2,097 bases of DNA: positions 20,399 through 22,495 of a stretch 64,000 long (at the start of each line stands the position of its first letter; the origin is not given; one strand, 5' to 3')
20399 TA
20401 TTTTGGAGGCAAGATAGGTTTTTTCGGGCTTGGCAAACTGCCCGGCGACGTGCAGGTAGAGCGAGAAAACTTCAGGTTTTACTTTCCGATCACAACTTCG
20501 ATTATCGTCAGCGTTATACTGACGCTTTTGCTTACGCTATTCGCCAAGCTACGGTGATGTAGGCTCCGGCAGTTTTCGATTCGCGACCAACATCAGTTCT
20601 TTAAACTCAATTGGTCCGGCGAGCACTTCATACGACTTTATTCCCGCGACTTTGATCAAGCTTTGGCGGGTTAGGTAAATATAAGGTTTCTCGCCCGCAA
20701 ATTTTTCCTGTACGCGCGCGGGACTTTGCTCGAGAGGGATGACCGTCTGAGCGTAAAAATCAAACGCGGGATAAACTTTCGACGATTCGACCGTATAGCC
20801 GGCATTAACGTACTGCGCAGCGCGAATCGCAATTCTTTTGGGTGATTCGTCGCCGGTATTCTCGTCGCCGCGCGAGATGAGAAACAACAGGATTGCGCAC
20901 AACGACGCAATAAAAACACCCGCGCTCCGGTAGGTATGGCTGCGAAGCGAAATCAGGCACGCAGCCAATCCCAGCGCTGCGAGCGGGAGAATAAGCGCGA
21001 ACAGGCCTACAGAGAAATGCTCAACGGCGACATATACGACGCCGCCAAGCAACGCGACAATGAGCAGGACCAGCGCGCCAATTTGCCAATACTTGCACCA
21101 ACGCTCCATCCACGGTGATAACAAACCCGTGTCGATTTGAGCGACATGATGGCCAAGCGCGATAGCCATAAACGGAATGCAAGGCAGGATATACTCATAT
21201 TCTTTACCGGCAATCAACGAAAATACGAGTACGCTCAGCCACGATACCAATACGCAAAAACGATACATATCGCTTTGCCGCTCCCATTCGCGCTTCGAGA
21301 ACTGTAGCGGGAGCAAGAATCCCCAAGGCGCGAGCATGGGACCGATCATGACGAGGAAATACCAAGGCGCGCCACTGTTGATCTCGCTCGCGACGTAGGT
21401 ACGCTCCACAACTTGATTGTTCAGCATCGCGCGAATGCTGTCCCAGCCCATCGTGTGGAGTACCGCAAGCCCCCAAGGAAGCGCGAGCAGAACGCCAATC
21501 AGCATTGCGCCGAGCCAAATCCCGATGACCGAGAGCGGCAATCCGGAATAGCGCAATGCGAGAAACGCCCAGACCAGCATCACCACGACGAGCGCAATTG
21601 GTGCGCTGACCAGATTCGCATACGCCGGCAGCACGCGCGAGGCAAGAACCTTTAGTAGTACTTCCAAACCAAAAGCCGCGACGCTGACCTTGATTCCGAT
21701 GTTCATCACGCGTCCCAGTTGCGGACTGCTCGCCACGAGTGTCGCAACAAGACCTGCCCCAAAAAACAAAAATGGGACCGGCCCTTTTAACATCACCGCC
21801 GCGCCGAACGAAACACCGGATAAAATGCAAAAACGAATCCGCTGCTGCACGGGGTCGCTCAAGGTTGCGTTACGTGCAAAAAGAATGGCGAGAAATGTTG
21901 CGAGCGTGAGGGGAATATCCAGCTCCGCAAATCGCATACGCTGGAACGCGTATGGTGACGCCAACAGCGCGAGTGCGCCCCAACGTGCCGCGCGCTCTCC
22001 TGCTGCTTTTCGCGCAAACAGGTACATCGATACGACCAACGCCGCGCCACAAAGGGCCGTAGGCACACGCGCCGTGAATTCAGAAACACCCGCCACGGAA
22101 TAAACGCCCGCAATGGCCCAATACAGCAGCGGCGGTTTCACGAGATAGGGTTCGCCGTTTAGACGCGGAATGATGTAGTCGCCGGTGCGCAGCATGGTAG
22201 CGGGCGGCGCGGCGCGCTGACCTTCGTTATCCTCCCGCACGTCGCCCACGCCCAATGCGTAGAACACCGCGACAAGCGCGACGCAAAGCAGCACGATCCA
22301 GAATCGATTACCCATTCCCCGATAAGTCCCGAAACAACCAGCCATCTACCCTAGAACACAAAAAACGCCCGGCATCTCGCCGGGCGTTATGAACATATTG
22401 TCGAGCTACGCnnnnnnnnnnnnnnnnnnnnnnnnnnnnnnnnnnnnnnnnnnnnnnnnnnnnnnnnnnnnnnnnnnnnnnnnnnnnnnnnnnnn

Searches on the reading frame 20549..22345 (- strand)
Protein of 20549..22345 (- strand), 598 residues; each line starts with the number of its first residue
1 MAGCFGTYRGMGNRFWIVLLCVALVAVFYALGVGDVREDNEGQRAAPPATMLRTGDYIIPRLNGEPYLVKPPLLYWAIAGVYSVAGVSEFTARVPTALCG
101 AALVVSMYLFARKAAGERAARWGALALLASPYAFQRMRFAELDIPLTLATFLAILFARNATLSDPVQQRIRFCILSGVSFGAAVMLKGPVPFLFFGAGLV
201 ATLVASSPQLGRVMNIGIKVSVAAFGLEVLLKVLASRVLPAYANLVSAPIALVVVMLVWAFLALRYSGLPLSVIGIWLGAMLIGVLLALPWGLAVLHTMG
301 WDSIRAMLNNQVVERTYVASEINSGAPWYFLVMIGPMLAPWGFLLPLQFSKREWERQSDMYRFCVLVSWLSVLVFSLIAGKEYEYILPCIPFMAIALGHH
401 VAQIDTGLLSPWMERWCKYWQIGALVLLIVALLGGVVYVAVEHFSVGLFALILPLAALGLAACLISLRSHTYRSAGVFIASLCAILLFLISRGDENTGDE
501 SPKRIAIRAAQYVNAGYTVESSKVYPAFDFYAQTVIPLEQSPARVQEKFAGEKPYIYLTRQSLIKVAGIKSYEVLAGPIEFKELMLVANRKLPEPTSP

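Call 61: search_protein_families(library=pfam, proteins=[window:20549-22345:-], max_evalue=0.0001)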
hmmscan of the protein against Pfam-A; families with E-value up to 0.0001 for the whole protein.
window:20549-22345:- (598 aa): 2 families
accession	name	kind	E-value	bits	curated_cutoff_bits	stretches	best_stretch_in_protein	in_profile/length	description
PF13231.12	PMT_2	-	1.9e-17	64.3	26.1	1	70-225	2-149/160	Dolichyl-phosphate-mannose-protein mannosyltransferase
PF02366.24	PMT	-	2.6e-13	50.5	22.7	1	59-222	50-217/245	Dolichyl-phosphate-mannose-protein mannosyltransferase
